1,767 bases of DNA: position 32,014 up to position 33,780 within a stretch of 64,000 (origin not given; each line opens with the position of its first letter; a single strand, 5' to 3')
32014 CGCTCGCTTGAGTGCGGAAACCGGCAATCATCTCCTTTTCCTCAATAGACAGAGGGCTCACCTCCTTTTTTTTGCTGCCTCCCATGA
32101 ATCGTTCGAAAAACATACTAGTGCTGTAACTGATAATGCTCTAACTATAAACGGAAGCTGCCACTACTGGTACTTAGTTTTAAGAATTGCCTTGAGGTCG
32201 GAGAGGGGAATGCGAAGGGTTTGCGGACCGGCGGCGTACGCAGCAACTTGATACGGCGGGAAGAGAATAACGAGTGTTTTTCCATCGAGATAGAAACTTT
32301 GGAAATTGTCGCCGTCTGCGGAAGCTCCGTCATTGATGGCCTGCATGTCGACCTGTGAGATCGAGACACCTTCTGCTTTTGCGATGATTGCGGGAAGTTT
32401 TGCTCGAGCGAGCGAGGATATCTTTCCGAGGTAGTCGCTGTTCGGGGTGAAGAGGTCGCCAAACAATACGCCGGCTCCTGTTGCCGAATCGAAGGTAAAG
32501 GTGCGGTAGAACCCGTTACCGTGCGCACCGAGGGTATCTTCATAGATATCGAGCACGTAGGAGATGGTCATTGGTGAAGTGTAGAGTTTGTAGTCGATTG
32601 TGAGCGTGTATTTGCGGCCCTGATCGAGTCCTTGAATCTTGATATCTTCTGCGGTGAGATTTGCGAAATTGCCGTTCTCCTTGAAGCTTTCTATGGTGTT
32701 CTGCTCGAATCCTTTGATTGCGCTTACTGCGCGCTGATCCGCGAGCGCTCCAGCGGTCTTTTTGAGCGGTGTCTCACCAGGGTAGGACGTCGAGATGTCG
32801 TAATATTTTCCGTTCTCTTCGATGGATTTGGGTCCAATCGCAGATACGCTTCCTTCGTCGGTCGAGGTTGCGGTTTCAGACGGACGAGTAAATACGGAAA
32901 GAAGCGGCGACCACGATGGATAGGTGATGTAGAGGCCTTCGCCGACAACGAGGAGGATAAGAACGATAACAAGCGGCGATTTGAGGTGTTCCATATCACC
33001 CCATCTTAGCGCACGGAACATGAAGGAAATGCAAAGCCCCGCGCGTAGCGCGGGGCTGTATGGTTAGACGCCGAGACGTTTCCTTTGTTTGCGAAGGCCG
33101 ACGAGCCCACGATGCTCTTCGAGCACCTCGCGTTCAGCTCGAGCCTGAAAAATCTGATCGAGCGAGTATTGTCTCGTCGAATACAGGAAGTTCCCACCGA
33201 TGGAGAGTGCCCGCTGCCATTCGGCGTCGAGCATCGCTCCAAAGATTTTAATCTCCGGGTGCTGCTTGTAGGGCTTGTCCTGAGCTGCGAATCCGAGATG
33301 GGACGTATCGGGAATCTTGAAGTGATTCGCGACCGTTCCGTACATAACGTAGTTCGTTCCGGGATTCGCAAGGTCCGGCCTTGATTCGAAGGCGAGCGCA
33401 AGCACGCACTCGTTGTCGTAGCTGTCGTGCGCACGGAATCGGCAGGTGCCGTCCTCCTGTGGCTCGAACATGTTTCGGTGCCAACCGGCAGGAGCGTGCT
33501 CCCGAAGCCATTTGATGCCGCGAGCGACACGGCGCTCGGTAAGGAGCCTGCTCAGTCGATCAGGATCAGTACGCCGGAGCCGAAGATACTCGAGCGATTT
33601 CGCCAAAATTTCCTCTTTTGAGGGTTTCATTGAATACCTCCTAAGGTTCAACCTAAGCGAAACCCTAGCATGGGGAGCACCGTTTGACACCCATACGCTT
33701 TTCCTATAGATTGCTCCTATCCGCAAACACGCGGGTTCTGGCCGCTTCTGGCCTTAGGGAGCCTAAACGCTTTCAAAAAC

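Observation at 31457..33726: Opposite-strand three-gene insert between rplB and rpsS, including a DUF4163/DUF3298 (RsiV/PdaC-like) anchored protein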

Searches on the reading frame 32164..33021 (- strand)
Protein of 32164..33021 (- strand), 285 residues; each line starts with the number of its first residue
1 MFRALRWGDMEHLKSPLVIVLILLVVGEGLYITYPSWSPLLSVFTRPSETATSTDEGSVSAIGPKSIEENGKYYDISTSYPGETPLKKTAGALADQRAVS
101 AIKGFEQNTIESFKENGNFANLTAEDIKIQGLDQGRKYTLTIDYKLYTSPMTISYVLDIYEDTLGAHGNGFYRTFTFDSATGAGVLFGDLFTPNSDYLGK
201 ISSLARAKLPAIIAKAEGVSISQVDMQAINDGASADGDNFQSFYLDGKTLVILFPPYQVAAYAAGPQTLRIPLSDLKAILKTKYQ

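Call 3: search_protein_families(library=pfam, proteins=[window:32164-33021:-], max_evalue=1)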
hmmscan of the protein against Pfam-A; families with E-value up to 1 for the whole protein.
window:32164-33021:- (285 aa): 2 families
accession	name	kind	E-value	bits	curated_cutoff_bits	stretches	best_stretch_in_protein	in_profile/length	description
PF11738.13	DUF3298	-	3.8e-15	57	24.1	1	189-274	2-84/84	Protein of unknown function (DUF3298)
PF13739.11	PdaC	-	0.0015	20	29.1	1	67-169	1-94/95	Deacetylase PdaC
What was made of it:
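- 32164..33021 (-): orfB, 285 aa (probable start Met10 at 32994, 276 aa): short tail, one TM helix, then a DUF4163(PdaC)/DUF3298 ectodomain. This is the conserved core gene of the island. DUF3298 57 bits; PdaC 20 bits (call 3).
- On DUF3298 (Pfam PF11738): 57 bits against a cutoff of 24.1, profile positions 2-84 of 84 (call 3).
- On DUF4163 / PdaC domain (Pfam PF13739) preceding DUF3298: The window protein scores 20 bits against a cutoff of 29.1, over residues 67-169 (call 3).
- Checked: orfB matches Pfam DUF3298 at 57 bits against a cutoff of 24.1 (call 3).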

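Call 4: search_protein_families(library=ncbifam, proteins=[window:32164-33021:-], max_evalue=1)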
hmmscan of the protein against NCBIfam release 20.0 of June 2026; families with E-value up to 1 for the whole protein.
window:32164-33021:- (285 aa): 2 families
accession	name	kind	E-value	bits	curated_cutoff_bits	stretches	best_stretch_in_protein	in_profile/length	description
NF043047.1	EstaseRv3036c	equivalog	7.8e-14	51.6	200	1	138-279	94-229/231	esterase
NF052658.1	RsiV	equivalog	2.6e-05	23.7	250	1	125-281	127-281/286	anti-sigma-V factor RsiV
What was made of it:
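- On RsiV anti-sigma factor: 23.7 bits against a cutoff of 250 (call 4).
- On Rv3036c-type exported esterase (NCBIfam NF043047): 51.6 bits against a cutoff of 200, covering only the DUF3298 part (call 4).
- Closest known: RsiV. Different: The score is far below the RsiV equivalog cutoff (call 4).
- Weak NCBIfam RsiV hit (call 4). RsiV equivalog score 23.7 against a cutoff of 250 (call 4). Best NCBIfam hit is to the Rv3036c esterase model, 51.6 bits (call 4).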

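Call 18: search_solved_structures(query=window:32164-33021:-, max_evalue=1, show_alignments=2)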
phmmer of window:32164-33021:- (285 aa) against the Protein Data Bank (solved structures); distinct sequences matched with E-value up to 1: 4.
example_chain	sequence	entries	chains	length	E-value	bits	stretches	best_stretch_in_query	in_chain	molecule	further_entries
2hhi_A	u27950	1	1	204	2.6e-05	26.9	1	151-279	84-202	Immunogenic protein MPT64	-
3cyg_A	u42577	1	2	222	0.0054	19.3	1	142-281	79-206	Uncharacterized protein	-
3s5t_A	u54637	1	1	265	0.0061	19.2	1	146-278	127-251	DUF3298 family protein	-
21lq_A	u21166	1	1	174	0.61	12.6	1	149-248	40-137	Ferritin light chain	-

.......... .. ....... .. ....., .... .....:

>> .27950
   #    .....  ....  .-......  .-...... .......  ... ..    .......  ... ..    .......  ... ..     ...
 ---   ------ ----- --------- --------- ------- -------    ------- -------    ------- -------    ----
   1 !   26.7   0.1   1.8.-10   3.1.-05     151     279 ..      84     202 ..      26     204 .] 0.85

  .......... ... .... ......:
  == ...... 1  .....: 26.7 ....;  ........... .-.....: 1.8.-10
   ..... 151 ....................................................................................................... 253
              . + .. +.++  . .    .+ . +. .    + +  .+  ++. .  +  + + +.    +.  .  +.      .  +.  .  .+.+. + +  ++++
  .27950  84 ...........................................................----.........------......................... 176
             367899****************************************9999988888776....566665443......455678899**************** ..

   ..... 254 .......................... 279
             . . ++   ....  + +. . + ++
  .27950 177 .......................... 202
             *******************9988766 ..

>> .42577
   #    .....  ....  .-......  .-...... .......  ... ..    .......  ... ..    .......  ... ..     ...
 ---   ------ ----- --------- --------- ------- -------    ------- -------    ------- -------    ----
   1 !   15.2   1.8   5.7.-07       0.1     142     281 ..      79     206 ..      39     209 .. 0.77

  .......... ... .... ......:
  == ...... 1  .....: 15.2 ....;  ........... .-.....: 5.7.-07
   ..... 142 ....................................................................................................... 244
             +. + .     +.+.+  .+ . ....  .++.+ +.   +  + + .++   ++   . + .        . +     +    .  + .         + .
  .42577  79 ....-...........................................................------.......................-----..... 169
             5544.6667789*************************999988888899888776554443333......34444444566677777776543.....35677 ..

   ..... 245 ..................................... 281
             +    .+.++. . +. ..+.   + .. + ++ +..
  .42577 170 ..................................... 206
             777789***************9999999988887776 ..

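Call 73: find_related_loci(query=A5, collection=metagenome_contigs, flank=4000)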
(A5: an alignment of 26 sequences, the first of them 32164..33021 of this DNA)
Query A5 (285 aa) in metagenome_contigs; peptide patterns used: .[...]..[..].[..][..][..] (x = any residue, [..] = any of these).
600 stretches matched a pattern (row limit reached: there are more); 455 encode a relative of the query (tblastn E <= 1e-3); the best 80 are kept; 80 distinct loci.
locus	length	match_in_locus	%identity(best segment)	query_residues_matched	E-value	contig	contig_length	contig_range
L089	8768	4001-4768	49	19-285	3e-77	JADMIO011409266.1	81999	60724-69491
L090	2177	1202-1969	47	17-279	3e-76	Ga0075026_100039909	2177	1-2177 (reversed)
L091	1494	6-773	47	25-285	3e-77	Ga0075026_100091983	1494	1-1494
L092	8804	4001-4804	47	11-285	5e-72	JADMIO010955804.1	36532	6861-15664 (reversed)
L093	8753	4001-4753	47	19-285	1e-69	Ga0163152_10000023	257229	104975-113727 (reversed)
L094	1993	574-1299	45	20-285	1e-70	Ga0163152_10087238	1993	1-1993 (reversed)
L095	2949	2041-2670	50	69-285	1e-67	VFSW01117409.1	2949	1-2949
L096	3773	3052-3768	47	17-273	7e-67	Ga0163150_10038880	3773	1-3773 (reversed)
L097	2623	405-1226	43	9-285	5e-67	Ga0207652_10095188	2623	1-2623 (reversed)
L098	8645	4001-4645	51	67-284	6e-66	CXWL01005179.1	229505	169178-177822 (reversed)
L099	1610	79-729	51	62-285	1e-68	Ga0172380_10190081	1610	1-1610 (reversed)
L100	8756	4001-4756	46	14-285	2e-65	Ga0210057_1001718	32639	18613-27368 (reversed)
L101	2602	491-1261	44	19-284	6e-66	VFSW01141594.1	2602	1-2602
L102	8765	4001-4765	44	18-285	1e-63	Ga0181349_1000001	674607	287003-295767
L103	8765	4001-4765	44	18-285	1e-63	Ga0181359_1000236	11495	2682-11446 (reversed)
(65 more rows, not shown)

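Call 74: search_solved_structures(query=A5, max_evalue=0.01)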
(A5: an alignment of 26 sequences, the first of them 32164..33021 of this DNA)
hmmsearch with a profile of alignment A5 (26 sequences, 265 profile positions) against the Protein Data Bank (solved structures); distinct sequences matched with E-value up to 0.01: 5.
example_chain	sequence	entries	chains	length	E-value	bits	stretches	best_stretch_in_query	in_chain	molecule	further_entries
3cyg_A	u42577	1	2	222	1e-13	54.6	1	87-261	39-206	Uncharacterized protein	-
3s5t_A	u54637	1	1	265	1.3e-12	51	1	139-261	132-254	DUF3298 family protein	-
2hhi_A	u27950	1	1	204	5.3e-12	49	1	125-260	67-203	Immunogenic protein MPT64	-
5jen_A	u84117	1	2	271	7.4e-10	42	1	113-260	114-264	Anti-sigma-V factor RsiV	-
4e72_A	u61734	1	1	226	0.00082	22.1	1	146-263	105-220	uncharacterized protein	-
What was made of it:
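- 32164..33021 (-): Family profile against the PDB: 3cyg 1e-13, 3s5t 1e-12, MPT64 5e-12, RsiV 7e-10 (call 74).
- On DUF4163 / PdaC domain (Pfam PF13739) preceding DUF3298: The family profile aligns to 3cyg from residue 87 (call 74).
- Closest known: MPT64. Same: Same domain family: profile E 1e-13 to 5e-12 (call 74).
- The family profile hits RsiV 5jen at E 7e-10 (call 74).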

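Call 85: search_protein_families(library=pfam, alignment_id=A5, max_evalue=0.01)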
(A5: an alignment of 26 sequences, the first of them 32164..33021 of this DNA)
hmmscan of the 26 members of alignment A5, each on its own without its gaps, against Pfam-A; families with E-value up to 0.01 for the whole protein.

A. member 1, window:32164-33021:- (285 aa): 2 families
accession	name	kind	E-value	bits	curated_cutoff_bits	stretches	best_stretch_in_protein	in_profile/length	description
PF11738.13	DUF3298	-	3.8e-15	57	24.1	1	189-274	2-84/84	Protein of unknown function (DUF3298)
PF13739.11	PdaC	-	0.0015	20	29.1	1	67-169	1-94/95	Deacetylase PdaC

B. families by the number of members that match (of 26 scanned): 3 families
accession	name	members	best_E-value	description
PF11738.13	DUF3298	25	2e-17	Protein of unknown function (DUF3298)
PF13739.11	PdaC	7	6.8e-10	Deacetylase PdaC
PF15673.10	Ciart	1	0.0081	Circadian-associated transcriptional repressor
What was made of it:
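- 32164..33021 (-): Family level: DUF3298 in 25 of 26 members, PdaC in 7 of 26 (call 85).
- On DUF3298 (Pfam PF11738): 25 of 26 family members match (call 85).
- On DUF4163 / PdaC domain (Pfam PF13739) preceding DUF3298: 7 of 26 homologues match, best E 6.8e-10 (call 85).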

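Call 86: search_protein_families(library=padloc, proteins=[window:32164-33021:-], max_evalue=0.1)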
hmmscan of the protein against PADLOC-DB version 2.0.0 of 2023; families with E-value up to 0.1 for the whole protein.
window:32164-33021:- (285 aa): 0 families

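Call 87: search_protein_families(library=phrogs, proteins=[window:32164-33021:-], max_evalue=0.1)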
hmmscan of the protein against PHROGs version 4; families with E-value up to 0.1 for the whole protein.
window:32164-33021:- (285 aa): 1 family
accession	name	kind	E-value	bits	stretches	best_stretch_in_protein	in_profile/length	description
phrog_9650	-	unknown function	0.057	14.3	0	167-190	16-38/67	-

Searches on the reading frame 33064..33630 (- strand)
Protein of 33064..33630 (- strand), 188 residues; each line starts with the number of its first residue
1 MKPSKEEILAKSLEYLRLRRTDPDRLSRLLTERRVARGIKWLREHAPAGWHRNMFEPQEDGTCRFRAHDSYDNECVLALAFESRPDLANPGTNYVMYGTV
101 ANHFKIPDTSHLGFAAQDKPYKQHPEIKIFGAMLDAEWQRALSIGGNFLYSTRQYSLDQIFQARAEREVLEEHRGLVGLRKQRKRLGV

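Call 3: search_protein_families(library=pfam, proteins=[window:33064-33630:-], max_evalue=1)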
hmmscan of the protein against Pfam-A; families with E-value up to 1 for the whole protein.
window:33064-33630:- (188 aa): 0 families

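Call 4: search_protein_families(library=ncbifam, proteins=[window:33064-33630:-], max_evalue=1)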
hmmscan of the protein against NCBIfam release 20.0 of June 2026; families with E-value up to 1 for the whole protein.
window:33064-33630:- (188 aa): 0 families

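Call 19: search_solved_structures(query=window:33064-33630:-, max_evalue=10, show_alignments=1)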
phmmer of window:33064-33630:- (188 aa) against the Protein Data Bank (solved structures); distinct sequences matched with E-value up to 10: 0.

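Call 20: find_homologous_proteins(query=window:33064-33630:-)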
Query window:33064-33630:- (188 aa): 3 proteins with E <= 0.001 among 538 candidates.
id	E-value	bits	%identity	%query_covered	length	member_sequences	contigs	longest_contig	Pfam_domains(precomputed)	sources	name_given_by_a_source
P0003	3.8e-124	429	100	100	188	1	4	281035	-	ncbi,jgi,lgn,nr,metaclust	ncbi:MAG: hypothetical protein ABA06_03355 [Parcubacteria bacterium C7867-001]|nr:MAG: hypothetical 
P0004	1.1e-25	108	49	64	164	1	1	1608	-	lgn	-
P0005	2.5e-18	84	46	60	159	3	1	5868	-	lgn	-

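Call 46: find_homologous_proteins(query=A2, max_evalue=0.001)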
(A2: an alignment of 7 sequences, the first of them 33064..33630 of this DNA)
Query A2 (7 sequences) (188 aa, profile of the alignment): 18 proteins with E <= 0.001 among 8000 candidates.
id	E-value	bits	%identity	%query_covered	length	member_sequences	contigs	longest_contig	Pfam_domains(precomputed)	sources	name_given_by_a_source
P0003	1.0e-65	239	100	100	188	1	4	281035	-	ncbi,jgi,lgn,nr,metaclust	ncbi:MAG: hypothetical protein ABA06_03355 [Parcubacteria bacterium C7867-001]|nr:MAG: hypothetical 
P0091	5.8e-61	223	33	77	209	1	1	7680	-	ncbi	-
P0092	6.8e-61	223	30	71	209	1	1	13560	-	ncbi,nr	ncbi:MAG TPA: hypothetical protein VHO23_02310 [Candidatus Paceibacterota bacterium]|nr:hypothetical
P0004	2.8e-56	208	49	64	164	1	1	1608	-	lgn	-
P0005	9.1e-56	206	46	60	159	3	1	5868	-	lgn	-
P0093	2.1e-47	179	33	94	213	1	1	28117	-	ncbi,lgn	-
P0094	1.9e-46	176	32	74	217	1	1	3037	-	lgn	-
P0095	2.0e-43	166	38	69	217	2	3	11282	-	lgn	-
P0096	2.2e-43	166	27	73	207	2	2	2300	-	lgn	-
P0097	6.2e-41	158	33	72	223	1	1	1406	-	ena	-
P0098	3.7e-40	156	34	70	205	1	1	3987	-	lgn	-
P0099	9.5e-40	154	34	65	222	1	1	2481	-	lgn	-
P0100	5.3e-38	149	33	71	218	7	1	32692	-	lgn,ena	-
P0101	1.2e-37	147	30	76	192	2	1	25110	-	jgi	-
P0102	2.4e-37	146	39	69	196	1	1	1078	-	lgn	-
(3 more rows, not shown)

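Call 49: find_encoding_contigs(protein=P0100, flank=5000, max_places=2)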
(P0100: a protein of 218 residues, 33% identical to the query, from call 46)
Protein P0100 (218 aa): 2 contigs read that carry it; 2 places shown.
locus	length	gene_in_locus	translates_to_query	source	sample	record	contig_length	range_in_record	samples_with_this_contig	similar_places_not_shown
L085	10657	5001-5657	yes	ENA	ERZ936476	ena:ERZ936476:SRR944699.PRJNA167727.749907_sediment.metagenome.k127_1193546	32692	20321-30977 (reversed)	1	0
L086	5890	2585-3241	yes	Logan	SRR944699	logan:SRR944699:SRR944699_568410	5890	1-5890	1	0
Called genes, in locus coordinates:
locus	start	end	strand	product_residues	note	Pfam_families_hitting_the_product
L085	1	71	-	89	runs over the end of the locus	PF00253:Ribosomal_S14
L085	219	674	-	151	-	-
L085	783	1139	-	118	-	-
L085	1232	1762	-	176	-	PF00281:Ribosomal_L5, PF00673:Ribosomal_L5_C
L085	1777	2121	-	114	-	PF00467:KOW, PF17136:ribosomal_L24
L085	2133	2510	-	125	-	PF00238:Ribosomal_L14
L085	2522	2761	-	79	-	PF00366:Ribosomal_S17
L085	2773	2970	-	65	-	PF00831:Ribosomal_L29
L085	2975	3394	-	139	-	PF00252:Ribosomal_L16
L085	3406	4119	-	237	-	PF07650:KH_2, PF00189:Ribosomal_S3_C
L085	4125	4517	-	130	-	PF00237:Ribosomal_L22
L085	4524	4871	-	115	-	PF00203:Ribosomal_S19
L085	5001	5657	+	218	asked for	-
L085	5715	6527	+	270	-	PF11738:DUF3298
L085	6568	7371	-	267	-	PF00181:Ribosomal_L2_N, PF03947:Ribosomal_L2_C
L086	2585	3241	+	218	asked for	-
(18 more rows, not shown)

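Call 50: find_encoding_contigs(protein=P0093, flank=5000, max_places=2)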
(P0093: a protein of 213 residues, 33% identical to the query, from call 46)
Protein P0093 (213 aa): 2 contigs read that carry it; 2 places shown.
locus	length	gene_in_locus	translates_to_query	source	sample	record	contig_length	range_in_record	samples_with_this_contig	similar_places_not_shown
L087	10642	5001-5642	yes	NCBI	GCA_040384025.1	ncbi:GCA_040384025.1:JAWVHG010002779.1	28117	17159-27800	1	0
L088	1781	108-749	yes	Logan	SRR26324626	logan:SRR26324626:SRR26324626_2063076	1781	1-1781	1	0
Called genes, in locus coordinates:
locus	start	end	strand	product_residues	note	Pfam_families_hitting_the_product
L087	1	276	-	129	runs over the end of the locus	PF00410:Ribosomal_S8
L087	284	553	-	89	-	PF00253:Ribosomal_S14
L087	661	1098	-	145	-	-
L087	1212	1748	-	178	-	PF00281:Ribosomal_L5, PF00673:Ribosomal_L5_C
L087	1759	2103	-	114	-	PF00467:KOW, PF17136:ribosomal_L24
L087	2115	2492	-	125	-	PF00238:Ribosomal_L14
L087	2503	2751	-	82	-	PF00366:Ribosomal_S17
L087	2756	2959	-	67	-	PF00831:Ribosomal_L29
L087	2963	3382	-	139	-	PF00252:Ribosomal_L16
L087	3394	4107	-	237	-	PF07650:KH_2, PF00189:Ribosomal_S3_C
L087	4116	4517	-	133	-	PF00237:Ribosomal_L22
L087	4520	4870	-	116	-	PF00203:Ribosomal_S19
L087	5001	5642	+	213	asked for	-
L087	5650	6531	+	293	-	PF11738:DUF3298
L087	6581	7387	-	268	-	PF00181:Ribosomal_L2_N, PF03947:Ribosomal_L2_C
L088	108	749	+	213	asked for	-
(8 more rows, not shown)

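Call 56: predict_structure(alignment_id=A3)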
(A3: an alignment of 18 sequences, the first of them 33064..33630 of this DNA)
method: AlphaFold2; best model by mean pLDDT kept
length: 188 residues; sequences in the alignment: 18
mean_pLDDT: 85.8   pTM: 0.72
mean pLDDT of the five models: 85.8, 85.1, 84.2, 83.7, 83.3
residues with pLDDT >= 90: 125; 70-90: 28; 50-70: 24; < 50: 11
segments of 3 or more residues with pLDDT < 50: 149-159
pLDDT, mean of each block of 10 residues (from residue 1): 93 95 96 96 96 93 91 94 97 96 95 88 88 95 68 45 67 71 63
secondary structure, 60 per line:
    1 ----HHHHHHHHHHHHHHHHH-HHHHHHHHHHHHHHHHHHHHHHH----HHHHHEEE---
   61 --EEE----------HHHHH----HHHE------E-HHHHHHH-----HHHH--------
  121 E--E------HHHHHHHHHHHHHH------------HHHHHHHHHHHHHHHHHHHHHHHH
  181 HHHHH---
elements in order: H5-21 H23-45 H50-54 E55-57 E63-65 H76-80 H97-103 H109-112 H131-144 H157-185
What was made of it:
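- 33064..33630 (-): orfA, 188 aa, cytoplasmic orphan protein with an AGGAGG Shine-Dalgarno; upstream partner of the DUF3298 gene. AF2 pLDDT 85.8 (call 56).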

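Call 86: search_protein_families(library=padloc, proteins=[window:33064-33630:-], max_evalue=0.1)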
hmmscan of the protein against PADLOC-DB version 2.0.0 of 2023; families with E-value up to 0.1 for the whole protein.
window:33064-33630:- (188 aa): 0 families

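Call 87: search_protein_families(library=phrogs, proteins=[window:33064-33630:-], max_evalue=0.1)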
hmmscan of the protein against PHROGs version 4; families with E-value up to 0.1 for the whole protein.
window:33064-33630:- (188 aa): 0 families
